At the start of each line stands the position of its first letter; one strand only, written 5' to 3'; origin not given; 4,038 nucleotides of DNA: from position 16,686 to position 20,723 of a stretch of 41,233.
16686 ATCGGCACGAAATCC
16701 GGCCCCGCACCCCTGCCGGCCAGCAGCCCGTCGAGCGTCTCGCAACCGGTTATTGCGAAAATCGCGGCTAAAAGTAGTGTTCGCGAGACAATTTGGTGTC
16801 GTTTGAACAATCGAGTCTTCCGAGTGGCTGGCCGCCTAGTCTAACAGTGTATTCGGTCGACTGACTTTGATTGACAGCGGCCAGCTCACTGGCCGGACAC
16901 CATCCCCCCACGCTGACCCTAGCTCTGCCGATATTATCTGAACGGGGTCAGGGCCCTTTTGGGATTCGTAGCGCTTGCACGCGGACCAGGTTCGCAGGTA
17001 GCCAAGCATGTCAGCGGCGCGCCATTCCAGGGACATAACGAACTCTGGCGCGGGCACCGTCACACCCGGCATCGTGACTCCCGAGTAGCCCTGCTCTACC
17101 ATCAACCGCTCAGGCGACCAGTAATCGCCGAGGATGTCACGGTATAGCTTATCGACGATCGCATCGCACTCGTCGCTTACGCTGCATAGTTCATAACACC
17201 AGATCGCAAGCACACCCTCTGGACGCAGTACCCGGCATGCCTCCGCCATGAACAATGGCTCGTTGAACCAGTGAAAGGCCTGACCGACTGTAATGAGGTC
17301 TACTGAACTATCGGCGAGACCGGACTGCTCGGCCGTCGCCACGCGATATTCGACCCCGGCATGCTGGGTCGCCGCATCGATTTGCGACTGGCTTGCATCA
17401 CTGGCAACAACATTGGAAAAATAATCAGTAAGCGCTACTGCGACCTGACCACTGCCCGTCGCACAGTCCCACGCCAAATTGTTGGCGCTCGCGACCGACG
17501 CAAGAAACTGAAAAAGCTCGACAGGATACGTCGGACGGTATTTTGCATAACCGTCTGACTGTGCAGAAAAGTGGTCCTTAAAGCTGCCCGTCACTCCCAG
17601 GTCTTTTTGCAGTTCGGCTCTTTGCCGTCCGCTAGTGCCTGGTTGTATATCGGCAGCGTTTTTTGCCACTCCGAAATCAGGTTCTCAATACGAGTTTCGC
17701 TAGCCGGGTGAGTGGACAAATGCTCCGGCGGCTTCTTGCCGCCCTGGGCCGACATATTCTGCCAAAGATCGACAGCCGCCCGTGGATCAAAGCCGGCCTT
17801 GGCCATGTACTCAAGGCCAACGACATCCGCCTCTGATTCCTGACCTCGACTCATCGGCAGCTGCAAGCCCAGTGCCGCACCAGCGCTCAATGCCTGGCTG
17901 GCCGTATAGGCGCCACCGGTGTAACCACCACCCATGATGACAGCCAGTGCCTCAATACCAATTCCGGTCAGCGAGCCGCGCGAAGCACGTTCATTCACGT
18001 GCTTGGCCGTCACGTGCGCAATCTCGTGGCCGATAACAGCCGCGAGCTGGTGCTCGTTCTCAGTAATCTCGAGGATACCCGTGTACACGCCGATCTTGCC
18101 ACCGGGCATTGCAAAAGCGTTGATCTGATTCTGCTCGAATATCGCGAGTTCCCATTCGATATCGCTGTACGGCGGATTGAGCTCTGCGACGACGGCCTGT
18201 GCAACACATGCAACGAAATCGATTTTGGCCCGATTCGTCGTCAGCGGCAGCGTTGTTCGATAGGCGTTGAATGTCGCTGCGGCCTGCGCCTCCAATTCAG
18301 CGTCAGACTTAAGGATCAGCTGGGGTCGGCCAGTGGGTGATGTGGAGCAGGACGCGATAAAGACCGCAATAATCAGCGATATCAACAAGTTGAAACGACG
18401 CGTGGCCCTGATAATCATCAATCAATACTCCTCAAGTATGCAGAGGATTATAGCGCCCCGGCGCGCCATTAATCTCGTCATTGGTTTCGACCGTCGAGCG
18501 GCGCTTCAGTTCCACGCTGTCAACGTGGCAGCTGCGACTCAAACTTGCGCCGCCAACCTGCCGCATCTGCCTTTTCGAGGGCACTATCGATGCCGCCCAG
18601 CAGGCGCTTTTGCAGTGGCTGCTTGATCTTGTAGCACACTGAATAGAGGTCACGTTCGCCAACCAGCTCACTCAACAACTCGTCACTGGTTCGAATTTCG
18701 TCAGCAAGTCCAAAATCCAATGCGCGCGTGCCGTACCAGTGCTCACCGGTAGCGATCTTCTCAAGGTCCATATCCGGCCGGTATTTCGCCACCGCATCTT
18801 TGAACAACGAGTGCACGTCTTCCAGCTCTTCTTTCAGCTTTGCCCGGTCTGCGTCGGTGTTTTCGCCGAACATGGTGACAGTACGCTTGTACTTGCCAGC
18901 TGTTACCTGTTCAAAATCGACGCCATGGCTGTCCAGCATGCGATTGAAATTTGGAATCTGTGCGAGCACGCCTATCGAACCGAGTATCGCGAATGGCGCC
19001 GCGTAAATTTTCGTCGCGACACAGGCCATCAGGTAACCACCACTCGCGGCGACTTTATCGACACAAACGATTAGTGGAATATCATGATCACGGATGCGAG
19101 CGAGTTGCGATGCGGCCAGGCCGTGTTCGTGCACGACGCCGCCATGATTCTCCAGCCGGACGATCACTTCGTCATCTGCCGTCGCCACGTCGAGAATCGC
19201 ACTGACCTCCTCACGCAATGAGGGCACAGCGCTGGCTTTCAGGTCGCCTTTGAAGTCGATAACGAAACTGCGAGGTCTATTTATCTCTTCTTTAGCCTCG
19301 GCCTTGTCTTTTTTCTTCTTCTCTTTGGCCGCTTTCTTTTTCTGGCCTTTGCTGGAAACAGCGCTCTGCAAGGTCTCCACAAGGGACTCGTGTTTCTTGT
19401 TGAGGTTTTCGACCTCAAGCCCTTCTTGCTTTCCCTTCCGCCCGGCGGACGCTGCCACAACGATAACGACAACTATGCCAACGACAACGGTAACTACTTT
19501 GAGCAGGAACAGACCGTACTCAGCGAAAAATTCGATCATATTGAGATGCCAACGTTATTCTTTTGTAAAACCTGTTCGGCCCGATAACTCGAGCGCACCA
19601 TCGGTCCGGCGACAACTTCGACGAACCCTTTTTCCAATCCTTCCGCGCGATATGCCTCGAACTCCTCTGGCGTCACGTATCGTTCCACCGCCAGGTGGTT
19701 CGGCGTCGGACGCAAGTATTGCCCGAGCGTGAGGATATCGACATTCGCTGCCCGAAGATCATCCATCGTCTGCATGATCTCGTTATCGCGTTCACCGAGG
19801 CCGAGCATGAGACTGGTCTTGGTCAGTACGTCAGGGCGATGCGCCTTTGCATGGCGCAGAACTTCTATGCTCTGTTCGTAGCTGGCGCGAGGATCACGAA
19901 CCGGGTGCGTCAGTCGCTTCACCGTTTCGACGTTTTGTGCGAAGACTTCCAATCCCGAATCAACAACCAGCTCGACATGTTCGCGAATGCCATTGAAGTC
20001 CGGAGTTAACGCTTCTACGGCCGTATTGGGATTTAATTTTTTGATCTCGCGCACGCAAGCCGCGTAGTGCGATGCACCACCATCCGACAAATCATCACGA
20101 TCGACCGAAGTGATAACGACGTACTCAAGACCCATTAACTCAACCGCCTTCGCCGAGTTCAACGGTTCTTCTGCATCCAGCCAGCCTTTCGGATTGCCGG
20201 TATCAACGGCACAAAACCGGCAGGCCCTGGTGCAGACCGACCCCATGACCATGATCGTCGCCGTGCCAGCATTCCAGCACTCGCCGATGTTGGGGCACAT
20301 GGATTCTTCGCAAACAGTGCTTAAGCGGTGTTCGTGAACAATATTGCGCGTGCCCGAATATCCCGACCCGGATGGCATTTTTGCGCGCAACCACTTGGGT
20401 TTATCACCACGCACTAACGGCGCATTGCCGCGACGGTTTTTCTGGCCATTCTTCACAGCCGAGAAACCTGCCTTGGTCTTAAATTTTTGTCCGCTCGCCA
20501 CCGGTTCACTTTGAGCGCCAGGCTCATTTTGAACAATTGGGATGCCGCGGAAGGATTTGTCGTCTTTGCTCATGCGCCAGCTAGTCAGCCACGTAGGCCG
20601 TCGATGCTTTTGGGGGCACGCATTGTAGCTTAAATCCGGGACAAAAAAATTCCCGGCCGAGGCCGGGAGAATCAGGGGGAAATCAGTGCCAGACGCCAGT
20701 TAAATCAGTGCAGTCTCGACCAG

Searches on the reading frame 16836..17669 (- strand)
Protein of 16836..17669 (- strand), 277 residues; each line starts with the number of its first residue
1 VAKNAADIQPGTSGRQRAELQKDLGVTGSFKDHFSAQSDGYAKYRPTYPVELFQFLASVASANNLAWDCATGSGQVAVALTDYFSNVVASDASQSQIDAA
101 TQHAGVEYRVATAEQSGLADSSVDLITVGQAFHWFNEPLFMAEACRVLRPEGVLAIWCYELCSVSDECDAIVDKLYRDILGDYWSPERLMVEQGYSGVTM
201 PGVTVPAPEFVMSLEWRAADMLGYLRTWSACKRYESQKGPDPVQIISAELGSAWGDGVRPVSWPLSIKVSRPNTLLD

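Call 7: search_protein_families(library=pfam, proteins=[window:16836-17669:-], max_evalue=0.01)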
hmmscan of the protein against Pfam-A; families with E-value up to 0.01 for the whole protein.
window:16836-17669:- (277 aa): 5 families
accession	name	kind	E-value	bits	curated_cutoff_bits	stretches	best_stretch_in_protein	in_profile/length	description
PF08241.18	Methyltransf_11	-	3e-17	63.5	21.2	1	68-156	2-95/95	Methyltransferase domain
PF13649.12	Methyltransf_25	-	7.1e-13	49.5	27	1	68-152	3-97/97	Methyltransferase domain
PF08242.18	Methyltransf_12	-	1.5e-06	29.2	30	1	68-154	2-98/98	Methyltransferase domain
PF13847.12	Methyltransf_31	-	3.5e-06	27.2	27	1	67-157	8-110/145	Methyltransferase domain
PF01209.24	Ubie_methyltran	-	0.0068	16.2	20.1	1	66-156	51-151/233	ubiE/COQ5 methyltransferase family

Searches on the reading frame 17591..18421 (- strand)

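Call 7: search_protein_families(library=pfam, proteins=[window:17591-18421:-], max_evalue=0.01)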
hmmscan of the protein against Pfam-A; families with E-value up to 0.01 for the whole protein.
window:17591-18421:- (276 aa): 1 family
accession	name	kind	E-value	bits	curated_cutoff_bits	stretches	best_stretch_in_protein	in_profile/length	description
PF01435.24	Peptidase_M48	-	5.1e-39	134.5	20.3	1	71-248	8-182/186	Peptidase family M48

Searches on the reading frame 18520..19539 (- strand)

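Call 8: search_protein_families(library=pfam, proteins=[window:18520-19539:-], max_evalue=0.01)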
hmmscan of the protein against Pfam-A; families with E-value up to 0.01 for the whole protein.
window:18520-19539:- (339 aa): 5 families
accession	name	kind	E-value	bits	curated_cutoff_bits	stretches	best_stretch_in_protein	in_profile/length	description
PF08496.15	Peptidase_S49_N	-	3e-49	167.3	27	1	3-146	1-147/147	Peptidase family S49 N-terminal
PF01343.23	Peptidase_S49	-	5e-44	150.4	24.9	1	150-293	3-148/154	Peptidase family S49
PF25145.1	NfeD1b_N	-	0.00033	20.7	40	1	123-194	32-100/189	NfeD1b, N-terminal domain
PF01972.22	SDH_protease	-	0.00059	19.4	31.3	1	129-190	98-156/286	ClpP-like SDH-type serine proteinase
PF08374.16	Protocadherin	-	0.0087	16.5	26.3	0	9-80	38-107/217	Protocadherin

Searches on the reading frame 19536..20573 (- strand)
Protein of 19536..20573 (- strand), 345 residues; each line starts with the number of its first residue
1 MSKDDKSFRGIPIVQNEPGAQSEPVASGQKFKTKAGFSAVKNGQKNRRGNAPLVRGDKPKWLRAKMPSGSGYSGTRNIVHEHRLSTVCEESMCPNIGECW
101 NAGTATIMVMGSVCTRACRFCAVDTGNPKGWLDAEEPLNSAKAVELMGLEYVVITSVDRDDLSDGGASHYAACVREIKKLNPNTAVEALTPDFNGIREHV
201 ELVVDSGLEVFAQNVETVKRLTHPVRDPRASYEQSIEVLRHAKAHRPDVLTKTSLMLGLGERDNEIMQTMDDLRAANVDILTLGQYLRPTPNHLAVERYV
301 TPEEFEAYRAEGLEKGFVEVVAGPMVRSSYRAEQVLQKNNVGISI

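Call 8: search_protein_families(library=pfam, proteins=[window:19536-20573:-], max_evalue=0.01)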
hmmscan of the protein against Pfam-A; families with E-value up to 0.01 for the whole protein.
window:19536-20573:- (345 aa): 2 families
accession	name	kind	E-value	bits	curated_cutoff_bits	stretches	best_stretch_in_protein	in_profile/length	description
PF04055.27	Radical_SAM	-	2.4e-22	80.3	29.5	1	109-273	2-166/166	Radical SAM superfamily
PF16881.10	LIAS_N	-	7.7e-06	26.7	27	1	55-93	58-96/96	N-terminal domain of lipoyl synthase of Radical_SAM family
